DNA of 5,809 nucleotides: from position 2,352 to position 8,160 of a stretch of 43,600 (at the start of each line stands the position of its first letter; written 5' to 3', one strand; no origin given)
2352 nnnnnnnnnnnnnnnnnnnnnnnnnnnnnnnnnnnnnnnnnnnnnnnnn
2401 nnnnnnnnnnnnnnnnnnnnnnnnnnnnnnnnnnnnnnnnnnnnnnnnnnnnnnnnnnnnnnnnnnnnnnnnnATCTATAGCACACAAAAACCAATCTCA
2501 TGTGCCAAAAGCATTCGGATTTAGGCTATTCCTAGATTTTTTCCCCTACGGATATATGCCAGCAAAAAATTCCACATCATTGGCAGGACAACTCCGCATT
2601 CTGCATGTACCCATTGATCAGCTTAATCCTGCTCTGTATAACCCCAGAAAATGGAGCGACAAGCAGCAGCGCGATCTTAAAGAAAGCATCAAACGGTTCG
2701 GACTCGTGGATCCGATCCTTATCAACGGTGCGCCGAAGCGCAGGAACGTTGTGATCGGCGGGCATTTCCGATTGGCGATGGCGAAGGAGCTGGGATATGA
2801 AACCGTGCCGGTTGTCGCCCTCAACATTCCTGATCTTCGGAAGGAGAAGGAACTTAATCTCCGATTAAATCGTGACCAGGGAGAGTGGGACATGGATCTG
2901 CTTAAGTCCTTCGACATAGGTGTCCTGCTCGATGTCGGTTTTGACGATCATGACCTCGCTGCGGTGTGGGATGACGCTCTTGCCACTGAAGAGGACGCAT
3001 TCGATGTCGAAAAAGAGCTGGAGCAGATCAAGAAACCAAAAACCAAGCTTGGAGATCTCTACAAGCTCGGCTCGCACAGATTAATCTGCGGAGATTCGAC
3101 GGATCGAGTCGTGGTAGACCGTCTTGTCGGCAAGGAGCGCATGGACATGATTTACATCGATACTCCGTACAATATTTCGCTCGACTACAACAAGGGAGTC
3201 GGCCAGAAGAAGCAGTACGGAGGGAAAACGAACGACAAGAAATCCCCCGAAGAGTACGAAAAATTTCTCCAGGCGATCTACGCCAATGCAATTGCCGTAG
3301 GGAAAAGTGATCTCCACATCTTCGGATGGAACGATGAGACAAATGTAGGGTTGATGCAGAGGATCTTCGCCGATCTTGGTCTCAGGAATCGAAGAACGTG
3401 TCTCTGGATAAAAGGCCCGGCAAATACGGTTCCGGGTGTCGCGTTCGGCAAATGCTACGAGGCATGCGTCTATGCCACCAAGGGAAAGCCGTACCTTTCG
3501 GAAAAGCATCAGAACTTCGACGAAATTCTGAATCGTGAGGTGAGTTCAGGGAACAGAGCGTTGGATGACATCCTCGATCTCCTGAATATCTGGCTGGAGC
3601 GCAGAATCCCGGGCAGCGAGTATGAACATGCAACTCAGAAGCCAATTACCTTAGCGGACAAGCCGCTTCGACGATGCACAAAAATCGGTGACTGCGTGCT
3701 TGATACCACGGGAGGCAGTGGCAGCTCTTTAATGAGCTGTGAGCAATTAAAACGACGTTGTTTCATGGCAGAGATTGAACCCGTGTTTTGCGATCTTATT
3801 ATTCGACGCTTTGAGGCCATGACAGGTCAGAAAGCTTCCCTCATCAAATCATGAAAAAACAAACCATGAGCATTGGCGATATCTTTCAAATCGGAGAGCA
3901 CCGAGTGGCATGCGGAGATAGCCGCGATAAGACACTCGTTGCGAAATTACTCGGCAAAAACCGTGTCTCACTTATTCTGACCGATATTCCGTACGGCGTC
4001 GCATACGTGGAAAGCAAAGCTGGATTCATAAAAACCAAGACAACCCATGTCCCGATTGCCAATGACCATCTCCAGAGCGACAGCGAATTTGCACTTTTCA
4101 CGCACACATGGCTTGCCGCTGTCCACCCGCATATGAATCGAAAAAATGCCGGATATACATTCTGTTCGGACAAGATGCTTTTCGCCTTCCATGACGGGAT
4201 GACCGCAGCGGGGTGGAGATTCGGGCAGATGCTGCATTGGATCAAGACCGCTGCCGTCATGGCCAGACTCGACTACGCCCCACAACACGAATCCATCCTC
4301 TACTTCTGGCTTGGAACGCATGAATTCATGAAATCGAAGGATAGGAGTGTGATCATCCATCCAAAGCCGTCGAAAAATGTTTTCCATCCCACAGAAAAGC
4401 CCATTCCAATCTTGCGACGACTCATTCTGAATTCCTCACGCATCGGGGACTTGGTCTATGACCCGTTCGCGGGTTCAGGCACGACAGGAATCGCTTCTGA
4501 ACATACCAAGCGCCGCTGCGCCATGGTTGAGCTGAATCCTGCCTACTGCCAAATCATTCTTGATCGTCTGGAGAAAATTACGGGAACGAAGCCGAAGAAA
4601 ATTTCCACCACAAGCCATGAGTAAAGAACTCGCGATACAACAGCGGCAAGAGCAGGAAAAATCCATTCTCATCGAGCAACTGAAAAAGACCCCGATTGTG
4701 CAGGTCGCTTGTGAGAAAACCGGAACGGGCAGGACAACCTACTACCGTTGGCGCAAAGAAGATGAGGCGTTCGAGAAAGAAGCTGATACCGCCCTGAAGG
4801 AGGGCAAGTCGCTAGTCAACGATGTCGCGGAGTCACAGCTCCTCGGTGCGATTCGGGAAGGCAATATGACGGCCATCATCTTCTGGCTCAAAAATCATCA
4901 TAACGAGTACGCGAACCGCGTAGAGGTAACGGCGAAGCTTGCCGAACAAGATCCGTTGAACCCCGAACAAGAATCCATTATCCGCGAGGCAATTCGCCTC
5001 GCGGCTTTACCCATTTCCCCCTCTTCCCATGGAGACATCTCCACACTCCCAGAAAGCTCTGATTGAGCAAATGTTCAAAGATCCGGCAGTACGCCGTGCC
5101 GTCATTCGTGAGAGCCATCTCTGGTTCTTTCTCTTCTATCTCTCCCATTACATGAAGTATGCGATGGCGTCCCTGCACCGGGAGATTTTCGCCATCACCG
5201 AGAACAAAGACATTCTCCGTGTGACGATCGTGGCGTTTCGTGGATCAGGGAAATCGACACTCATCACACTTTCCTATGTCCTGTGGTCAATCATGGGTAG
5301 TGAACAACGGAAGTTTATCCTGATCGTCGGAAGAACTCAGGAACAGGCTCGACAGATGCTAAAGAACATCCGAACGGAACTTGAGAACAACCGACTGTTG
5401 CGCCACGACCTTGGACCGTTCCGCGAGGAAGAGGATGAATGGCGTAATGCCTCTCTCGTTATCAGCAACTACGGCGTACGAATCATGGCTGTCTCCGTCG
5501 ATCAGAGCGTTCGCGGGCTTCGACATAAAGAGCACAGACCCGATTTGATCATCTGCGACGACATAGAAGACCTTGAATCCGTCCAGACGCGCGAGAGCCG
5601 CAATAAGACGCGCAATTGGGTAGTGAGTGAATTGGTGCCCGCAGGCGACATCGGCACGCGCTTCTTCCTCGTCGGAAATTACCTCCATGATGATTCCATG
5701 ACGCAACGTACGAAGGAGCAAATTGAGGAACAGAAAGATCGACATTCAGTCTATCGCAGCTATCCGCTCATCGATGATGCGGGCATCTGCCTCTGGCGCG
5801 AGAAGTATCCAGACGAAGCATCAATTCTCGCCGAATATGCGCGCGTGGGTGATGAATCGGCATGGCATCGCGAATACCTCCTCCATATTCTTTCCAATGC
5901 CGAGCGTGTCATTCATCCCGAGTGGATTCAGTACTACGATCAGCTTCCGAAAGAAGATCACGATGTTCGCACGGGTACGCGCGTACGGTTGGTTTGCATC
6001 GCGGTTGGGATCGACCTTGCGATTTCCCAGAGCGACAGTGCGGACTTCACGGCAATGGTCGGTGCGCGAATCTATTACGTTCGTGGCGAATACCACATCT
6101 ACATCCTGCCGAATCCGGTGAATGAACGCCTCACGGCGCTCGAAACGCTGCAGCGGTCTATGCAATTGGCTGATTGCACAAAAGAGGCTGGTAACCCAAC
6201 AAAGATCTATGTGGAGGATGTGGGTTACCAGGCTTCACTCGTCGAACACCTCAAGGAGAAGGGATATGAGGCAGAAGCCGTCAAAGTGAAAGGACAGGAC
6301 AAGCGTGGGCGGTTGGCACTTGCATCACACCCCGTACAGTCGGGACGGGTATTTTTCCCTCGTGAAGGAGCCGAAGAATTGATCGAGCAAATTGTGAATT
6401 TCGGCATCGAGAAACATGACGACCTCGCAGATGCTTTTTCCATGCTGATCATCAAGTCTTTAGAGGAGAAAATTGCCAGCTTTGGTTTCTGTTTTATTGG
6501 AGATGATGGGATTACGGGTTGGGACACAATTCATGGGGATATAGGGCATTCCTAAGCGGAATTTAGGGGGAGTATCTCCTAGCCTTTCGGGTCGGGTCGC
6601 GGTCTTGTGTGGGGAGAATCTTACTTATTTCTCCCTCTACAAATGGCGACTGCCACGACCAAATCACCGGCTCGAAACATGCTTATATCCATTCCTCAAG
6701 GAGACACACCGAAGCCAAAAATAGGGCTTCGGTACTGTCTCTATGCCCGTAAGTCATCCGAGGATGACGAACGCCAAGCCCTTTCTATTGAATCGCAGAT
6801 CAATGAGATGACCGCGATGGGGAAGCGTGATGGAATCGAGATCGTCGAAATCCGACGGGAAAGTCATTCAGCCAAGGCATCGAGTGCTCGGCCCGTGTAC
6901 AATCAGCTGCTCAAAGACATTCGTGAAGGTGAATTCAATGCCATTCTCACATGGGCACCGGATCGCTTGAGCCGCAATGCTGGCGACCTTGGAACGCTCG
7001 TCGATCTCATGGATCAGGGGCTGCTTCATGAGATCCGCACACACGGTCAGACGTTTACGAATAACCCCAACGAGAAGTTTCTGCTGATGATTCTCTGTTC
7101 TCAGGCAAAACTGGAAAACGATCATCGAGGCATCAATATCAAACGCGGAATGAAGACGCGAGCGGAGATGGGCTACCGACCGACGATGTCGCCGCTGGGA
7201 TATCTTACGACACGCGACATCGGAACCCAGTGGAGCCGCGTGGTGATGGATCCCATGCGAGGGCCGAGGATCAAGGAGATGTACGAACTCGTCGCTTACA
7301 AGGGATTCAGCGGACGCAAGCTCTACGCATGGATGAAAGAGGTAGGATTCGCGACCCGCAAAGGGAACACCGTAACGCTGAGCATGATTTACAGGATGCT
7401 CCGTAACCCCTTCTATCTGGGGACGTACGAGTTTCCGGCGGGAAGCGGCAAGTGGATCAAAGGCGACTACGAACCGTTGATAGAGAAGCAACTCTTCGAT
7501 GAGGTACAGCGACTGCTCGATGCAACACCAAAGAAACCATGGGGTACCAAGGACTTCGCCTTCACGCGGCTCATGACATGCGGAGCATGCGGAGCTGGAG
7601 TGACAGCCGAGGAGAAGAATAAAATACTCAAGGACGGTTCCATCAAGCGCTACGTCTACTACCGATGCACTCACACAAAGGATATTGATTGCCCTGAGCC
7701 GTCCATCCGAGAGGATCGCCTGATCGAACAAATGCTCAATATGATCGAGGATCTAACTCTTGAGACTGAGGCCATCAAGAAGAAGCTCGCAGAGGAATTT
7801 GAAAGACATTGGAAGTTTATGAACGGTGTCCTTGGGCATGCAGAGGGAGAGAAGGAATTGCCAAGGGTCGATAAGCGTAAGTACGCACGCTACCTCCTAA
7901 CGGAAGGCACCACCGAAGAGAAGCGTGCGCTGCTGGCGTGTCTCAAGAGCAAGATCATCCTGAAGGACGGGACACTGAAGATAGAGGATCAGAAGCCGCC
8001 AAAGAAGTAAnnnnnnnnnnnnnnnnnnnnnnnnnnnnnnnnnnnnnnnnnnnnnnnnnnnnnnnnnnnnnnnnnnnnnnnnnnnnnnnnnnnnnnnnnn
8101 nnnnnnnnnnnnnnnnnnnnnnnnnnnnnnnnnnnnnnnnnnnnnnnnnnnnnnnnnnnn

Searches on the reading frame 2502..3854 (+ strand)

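Call 33: search_protein_families(library=pfam, proteins=[window:2502-3854:+], max_evalue=0.001)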
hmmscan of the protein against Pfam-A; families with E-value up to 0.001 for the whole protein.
window:2502-3854:+ (450 aa): 2 families
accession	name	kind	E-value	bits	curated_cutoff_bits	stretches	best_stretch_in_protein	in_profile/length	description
PF01555.25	N6_N4_Mtase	-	5.3e-21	76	26.7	1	215-433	2-219/221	DNA methylase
PF02195.25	ParB_N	-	2.1e-10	40.9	26.3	1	33-112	3-83/95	ParB N-terminal domain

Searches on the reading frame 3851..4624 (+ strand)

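Call 33: search_protein_families(library=pfam, proteins=[window:3851-4624:+], max_evalue=0.001)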
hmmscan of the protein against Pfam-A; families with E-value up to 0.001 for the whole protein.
window:3851-4624:+ (257 aa): 1 family
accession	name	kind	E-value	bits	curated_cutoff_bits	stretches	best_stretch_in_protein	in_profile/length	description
PF01555.25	N6_N4_Mtase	-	1.4e-27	97.6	26.7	1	39-236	1-219/221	DNA methylase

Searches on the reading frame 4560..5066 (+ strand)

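Call 69: search_protein_families(library=phrogs, proteins=[window:4560-5066:+], max_evalue=0.001)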
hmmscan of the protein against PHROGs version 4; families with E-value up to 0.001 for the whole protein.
window:4560-5066:+ (168 aa): 4 families
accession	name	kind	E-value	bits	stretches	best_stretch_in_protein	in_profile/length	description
phrog_309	-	head and packaging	6.9e-10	40.4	1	53-132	165-265/319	terminase small subunit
phrog_4044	-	head and packaging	3e-07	31.1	1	19-81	13-76/180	terminase small subunit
phrog_24579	-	head and packaging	1e-06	29.8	1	21-127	9-112/126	terminase small subunit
phrog_4102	-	head and packaging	2.8e-05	25.4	1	36-133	22-126/166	terminase small subunit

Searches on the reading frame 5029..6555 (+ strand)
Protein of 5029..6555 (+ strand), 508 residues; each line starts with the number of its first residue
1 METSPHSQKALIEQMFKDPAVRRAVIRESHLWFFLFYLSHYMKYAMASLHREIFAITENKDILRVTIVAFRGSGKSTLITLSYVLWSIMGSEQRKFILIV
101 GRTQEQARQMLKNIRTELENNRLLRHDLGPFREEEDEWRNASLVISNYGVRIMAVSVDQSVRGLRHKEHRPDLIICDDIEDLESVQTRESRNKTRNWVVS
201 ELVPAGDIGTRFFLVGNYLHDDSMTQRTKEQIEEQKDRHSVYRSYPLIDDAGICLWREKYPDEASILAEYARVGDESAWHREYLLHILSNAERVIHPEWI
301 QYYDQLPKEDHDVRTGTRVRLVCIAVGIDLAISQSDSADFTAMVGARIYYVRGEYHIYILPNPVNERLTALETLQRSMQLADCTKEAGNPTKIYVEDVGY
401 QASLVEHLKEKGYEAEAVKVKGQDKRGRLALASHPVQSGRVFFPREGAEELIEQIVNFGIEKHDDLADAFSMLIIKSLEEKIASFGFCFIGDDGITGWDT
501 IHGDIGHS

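Call 33: search_protein_families(library=pfam, proteins=[window:5029-6555:+], max_evalue=0.001)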
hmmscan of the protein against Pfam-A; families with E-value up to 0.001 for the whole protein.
window:5029-6555:+ (508 aa): 1 family
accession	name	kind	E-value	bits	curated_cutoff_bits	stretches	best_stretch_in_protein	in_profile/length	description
PF17289.8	Terminase_6C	-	3.8e-07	30.6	22.6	1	327-475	2-153/155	Terminase RNaseH-like domain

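Call 69: search_protein_families(library=phrogs, proteins=[window:5029-6555:+], max_evalue=0.001)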
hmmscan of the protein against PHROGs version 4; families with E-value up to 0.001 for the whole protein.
window:5029-6555:+ (508 aa): 8 families
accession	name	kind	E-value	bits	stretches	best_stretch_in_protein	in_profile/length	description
phrog_38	-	head and packaging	2.7e-75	255.5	1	21-476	266-702/760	terminase large subunit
phrog_5573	-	head and packaging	1.1e-11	45.6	1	234-478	7-235/250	terminase large subunit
phrog_2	-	head and packaging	2.1e-11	44.3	1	52-473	272-590/807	terminase large subunit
phrog_14112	-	unknown function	4.3e-10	40.5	1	68-194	108-235/247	-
phrog_979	-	head and packaging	2.7e-06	27.3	1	310-474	428-596/642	terminase large subunit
phrog_4758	-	head and packaging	3.5e-06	27.5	1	56-229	51-218/243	terminase large subunit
phrog_9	-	head and packaging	7.9e-05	22.7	0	60-164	221-319/812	terminase large subunit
phrog_28155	-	head and packaging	0.00049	21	1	42-211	41-196/260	terminase large subunit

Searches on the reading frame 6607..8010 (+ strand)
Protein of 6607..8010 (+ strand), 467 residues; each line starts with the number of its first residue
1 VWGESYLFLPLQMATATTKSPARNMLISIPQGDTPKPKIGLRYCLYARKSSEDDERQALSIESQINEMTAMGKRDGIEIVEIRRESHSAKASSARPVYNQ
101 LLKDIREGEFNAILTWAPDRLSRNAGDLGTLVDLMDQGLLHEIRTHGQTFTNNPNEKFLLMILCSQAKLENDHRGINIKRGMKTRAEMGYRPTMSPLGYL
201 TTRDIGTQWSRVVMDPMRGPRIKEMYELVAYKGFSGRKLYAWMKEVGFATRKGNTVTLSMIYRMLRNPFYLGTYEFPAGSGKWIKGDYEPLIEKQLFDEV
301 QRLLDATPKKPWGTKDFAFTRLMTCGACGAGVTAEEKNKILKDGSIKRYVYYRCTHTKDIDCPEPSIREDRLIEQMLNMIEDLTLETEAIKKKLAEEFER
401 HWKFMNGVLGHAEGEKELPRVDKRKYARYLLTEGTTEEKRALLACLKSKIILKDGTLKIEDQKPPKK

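Call 33: search_protein_families(library=pfam, proteins=[window:6607-8010:+], max_evalue=0.001)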
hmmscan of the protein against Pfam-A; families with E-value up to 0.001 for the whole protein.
window:6607-8010:+ (467 aa): 3 families
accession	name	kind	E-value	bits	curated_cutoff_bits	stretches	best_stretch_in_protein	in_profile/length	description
PF00239.26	Resolvase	-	6e-22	78.7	23.3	1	45-189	3-143/145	Resolvase, N terminal domain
PF07508.19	Recombinase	-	1.2e-13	51.6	21.1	1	222-305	7-100/102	Recombinase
PF13408.12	Zn_ribbon_recom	-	1.1e-08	35.7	25.3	1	319-380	2-57/58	Recombinase zinc beta ribbon domain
